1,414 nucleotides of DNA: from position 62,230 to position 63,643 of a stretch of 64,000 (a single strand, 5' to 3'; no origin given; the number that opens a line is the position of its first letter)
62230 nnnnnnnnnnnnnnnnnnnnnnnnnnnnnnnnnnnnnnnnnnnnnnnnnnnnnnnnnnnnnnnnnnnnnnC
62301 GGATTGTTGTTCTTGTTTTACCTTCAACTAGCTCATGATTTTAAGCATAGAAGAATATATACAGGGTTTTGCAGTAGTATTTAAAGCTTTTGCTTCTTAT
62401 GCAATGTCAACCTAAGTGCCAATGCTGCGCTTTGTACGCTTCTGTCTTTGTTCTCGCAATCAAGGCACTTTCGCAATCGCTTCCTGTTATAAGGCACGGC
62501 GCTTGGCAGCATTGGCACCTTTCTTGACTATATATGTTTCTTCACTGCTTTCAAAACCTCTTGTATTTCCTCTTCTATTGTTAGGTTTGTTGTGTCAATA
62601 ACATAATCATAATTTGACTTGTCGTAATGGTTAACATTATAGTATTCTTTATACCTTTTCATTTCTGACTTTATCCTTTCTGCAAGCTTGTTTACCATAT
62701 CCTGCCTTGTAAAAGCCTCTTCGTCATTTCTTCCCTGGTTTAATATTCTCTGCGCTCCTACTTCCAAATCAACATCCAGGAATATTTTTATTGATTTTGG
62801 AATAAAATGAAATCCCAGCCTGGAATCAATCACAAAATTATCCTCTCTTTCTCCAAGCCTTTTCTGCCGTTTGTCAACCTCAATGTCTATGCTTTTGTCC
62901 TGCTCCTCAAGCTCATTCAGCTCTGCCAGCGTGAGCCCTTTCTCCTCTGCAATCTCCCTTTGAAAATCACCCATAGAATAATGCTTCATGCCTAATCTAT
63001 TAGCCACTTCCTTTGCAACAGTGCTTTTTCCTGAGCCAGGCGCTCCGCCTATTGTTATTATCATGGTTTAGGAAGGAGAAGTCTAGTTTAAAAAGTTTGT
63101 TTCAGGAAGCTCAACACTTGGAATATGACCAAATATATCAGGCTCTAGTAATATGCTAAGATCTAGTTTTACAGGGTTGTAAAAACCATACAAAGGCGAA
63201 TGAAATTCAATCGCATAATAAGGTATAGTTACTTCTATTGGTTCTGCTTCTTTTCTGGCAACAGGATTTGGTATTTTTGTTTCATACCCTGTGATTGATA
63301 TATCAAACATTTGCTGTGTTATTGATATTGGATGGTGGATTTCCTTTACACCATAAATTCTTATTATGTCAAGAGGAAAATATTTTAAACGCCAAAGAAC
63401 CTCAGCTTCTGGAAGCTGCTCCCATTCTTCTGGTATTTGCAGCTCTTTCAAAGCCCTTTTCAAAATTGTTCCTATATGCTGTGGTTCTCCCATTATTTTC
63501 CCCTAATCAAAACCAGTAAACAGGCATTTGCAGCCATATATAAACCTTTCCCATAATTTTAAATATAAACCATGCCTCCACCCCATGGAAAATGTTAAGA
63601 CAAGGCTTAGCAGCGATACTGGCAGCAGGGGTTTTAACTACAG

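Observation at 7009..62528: Four-copy family of ~125-138 bp intergenic hairpin elements with terminal inverted repeats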

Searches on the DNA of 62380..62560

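Call 68: search_rna_families(source=window, start=62380, end=62560, threshold=evalue, max_evalue=10)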
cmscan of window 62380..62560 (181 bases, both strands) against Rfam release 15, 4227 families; matches with E-value up to 10: 2.
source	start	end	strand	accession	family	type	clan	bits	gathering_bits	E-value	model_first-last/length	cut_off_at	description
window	62416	62497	+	RF01182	SNORD11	Gene; snRNA; snoRNA; CD-box;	CL00103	14.4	55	4.8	1-84/84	no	Small nucleolar RNA SNORD11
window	62508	62549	-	RF01425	snoR121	Gene; snRNA; snoRNA; CD-box;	-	12.9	50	7.5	1-88/88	no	small nucleolar RNA snoR121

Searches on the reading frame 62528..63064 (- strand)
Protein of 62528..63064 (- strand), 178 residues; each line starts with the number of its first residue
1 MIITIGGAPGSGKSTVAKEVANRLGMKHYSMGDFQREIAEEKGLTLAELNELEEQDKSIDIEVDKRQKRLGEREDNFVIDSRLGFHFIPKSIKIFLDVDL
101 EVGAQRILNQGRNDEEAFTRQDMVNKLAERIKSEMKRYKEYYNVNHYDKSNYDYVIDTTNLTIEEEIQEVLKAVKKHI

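Call 17: search_protein_families(library=pfam, proteins=[window:62528-63064:-])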
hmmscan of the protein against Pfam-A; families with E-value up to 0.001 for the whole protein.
window:62528-63064:- (178 aa): 12 families
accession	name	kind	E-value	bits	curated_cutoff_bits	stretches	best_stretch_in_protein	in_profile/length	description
PF13189.12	Cytidylate_kin2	-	2.3e-21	77.2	28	1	2-159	1-175/176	Cytidylate kinase-like family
PF02224.24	Cytidylate_kin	-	2.7e-16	60.4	26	2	61-175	100-210/211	Cytidylate kinase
PF13207.12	AAA_17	-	5.8e-16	59.5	27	1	7-109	2-121/136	AAA domain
PF13238.12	AAA_18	-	2e-15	57.8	29.4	1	3-117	1-118/128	AAA domain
PF13671.12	AAA_33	-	7.8e-07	29.9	27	1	3-51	2-50/143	AAA domain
PF00406.28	ADK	-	1.1e-06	29.3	26.8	1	7-60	3-56/151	Adenylate kinase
PF02223.23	Thymidylate_kin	-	1.2e-06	28.8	27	1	93-147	121-174/185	Thymidylate kinase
PF01202.28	SKI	-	4.1e-06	27.5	22.1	1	9-173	1-157/159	Shikimate kinase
PF13521.12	AAA_28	-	1.2e-05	26.1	27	1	3-58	2-56/164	AAA domain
PF08303.17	tRNA_lig_kinase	-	0.00033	21.2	22.7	0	9-158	8-165/168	tRNA ligase kinase domain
PF03266.21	NTPase_1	-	0.0004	20.7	23.9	1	3-71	2-72/168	NTPase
PF01712.25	dNK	-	0.00052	20.3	27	0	3-29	1-27/203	Deoxynucleoside kinase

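Call 22: find_encoding_contigs(protein=window:62528-63064:-, flank=10000, max_places=10)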
Protein window:62528-63064:- (178 aa): 1 contig read that carries it; 1 place shown.
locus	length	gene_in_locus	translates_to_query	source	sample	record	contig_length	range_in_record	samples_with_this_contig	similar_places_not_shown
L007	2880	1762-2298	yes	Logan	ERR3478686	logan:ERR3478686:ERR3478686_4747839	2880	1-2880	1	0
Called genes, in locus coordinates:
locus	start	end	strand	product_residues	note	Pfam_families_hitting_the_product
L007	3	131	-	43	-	?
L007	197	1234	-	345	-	PF07719:TPR_2 (faint), PF09976:TPR_21 (weak), PF13428:TPR_14 (faint)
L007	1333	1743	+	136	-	-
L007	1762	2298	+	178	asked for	PF00406:ADK (faint), PF02223:Thymidylate_kin (faint), PF02224:Cytidylate_kin (weak), PF13189:Cytidylate_kin2, PF13207:AAA_17, PF13238:AAA_18, PF13521:AAA_28 (faint), PF02224:Cytidylate_kin, +2 more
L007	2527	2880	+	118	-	?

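Call 35: find_homologous_proteins(query=window:62528-63064:-, max_evalue=1e-20)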
Query window:62528-63064:- (178 aa): 2101 proteins with E <= 1e-20 among 3231 candidates; the best 120 are listed.
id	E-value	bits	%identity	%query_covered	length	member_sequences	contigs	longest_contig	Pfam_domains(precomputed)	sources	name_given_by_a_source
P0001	6.1e-109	379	100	100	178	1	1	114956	PF00406.30,PF02223.24,PF02224.25,PF13521.13,PF13671.13,PF13207.13,PF13189.13,PF01202.29,PF13238.13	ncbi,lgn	-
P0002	1.6e-65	238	63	95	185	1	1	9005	PF00406.30,PF02224.25,PF13207.13,PF13189.13,PF01202.29,PF13238.13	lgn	-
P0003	8.7e-65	236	64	97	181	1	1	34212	PF00406.30,PF02224.25,PF13207.13,PF13189.13,PF01202.29,PF13238.13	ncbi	ncbi:MAG: cytidylate kinase family protein [Candidatus Woesearchaeota archaeon]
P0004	2.9e-63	231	61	98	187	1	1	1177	PF00406.30,PF02224.25,PF13207.13,PF13189.13,PF08433.17,PF01202.29,PF13238.13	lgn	-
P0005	4.8e-63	230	60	98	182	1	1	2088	PF00406.30,PF02224.25,PF13207.13,PF13189.13,PF01202.29,PF13238.13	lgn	-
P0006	1.0e-62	229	61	96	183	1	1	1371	PF00406.30,PF02224.25,PF13207.13,PF13189.13,PF01202.29,PF13238.13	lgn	-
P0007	6.5e-62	226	63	99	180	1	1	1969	PF02224.25,PF13671.13,PF13207.13,PF13189.13,PF13238.13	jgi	-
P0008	1.0e-61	226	58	98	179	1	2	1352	PF02224.25,PF13207.13,PF13189.13,PF13238.13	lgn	-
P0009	2.2e-61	225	60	98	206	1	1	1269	PF02224.25,PF13207.13,PF13189.13,PF01202.29,PF13238.13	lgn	-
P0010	8.4e-59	216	57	99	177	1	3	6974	PF02224.25,PF13207.13,PF13189.13,PF01202.29,PF13238.13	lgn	-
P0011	1.2e-58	216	60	99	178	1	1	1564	PF02224.25,PF13521.13,PF13207.13,PF13189.13,PF13238.13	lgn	-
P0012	1.8e-58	215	58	98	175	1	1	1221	PF00406.30,PF02224.25,PF13207.13,PF13189.13,PF13238.13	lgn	-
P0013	3.8e-58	214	59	99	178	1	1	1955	PF02224.25,PF13207.13,PF13189.13,PF13238.13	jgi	-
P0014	7.2e-58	213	56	98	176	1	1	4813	PF00406.30,PF02224.25,PF13207.13,PF13189.13,PF13238.13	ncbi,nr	ncbi:MAG: cytidylate kinase family protein [Nanoarchaeota archaeon]|nr:cytidylate kinase family prot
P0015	1.5e-57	212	58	99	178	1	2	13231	PF02224.25,PF13207.13,PF13189.13,PF01202.29,PF13238.13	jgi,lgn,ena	-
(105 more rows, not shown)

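Call 72: find_encoding_contigs(protein=P0003, flank=10000, max_places=2)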
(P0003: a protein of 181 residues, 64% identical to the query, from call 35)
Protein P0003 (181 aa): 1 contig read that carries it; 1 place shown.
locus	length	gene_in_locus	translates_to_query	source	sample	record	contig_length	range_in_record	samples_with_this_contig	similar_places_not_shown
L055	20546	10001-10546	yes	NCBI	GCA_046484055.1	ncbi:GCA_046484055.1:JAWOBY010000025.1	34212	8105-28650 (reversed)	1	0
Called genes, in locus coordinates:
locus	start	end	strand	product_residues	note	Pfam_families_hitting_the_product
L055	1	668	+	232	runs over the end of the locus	-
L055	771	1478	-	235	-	PF09997:DUF2238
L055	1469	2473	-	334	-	PF00814:TsaD, PF22521:HypF_C_2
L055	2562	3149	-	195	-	-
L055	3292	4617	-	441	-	PF00270:DEAD, PF04851:ResIII, PF00271:Helicase_C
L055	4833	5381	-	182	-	-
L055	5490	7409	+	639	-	PF13328:HD_4, PF01966:HD, PF04607:RelA_SpoT, PF02824:TGS, PF28438:RelA_RIS, PF01842:ACT (faint), PF13291:ACT_4 (weak)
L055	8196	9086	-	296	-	PF26553:PDDEXK_19, PF01381:HTH_3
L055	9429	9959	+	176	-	-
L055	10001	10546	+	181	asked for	PF00406:ADK (weak), PF13189:Cytidylate_kin2, PF13207:AAA_17, PF13238:AAA_18, PF01202:SKI (faint), PF02224:Cytidylate_kin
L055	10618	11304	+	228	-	-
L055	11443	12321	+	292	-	PF00254:FKBP_C, PF22199:FKBP26_IF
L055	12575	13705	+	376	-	PF00091:Tubulin, PF12327:FtsZ_C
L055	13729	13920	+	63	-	-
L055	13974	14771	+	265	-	PF03439:Spt5-NGN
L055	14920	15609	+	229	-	-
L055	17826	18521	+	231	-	-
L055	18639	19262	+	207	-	PF24034:DUF7343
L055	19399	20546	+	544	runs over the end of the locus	-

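Call 73: find_encoding_contigs(protein=P0002, flank=10000, max_places=2)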
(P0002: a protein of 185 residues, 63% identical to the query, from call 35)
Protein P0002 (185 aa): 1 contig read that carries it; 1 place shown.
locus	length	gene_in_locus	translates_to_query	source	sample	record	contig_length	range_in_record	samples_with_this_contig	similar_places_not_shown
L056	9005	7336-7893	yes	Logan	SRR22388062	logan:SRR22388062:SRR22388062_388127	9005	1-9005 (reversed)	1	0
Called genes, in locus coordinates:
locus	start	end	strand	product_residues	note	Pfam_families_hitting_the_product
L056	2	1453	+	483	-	?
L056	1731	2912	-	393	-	-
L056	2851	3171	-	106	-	-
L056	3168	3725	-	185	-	PF08241:Methyltransf_11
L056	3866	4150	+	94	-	PF01638:HxlR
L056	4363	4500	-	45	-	-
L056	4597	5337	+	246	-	-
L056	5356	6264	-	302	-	PF26553:PDDEXK_19, PF13560:HTH_31, PF01381:HTH_3, PF12844:HTH_19 (weak), PF13413:HTH_25 (weak)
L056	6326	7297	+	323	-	PF03331:LpxC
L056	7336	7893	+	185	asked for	PF00406:ADK (weak), PF13189:Cytidylate_kin2, PF13207:AAA_17, PF13238:AAA_18, PF01202:SKI (weak), PF02224:Cytidylate_kin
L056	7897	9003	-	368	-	?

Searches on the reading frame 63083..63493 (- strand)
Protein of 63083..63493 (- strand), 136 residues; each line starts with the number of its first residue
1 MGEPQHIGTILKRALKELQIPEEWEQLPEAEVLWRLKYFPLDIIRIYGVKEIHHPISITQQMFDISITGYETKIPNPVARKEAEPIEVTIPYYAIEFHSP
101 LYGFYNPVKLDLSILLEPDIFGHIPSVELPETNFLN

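Call 51: find_encoding_contigs(protein=window:63083-63493:-, flank=10000, max_places=5)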
Protein window:63083-63493:- (136 aa): 1 contig read that carries it; 1 place shown.
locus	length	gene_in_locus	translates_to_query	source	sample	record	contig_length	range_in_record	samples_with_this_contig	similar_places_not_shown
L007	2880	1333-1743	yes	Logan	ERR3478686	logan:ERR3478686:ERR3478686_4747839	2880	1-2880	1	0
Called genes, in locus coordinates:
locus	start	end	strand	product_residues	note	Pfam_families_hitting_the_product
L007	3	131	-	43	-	?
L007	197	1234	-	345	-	PF07719:TPR_2 (faint), PF09976:TPR_21 (weak), PF13428:TPR_14 (faint)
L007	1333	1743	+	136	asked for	-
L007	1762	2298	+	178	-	PF00406:ADK (faint), PF02223:Thymidylate_kin (faint), PF02224:Cytidylate_kin (weak), PF13189:Cytidylate_kin2, PF13207:AAA_17, PF13238:AAA_18, PF13521:AAA_28 (faint), PF02224:Cytidylate_kin, +2 more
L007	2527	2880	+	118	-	?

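Call 58: search_protein_families(library=pfam, proteins=[window:63083-63493:-], max_evalue=0.0001)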
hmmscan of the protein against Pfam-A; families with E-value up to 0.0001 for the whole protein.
window:63083-63493:- (136 aa): 0 families
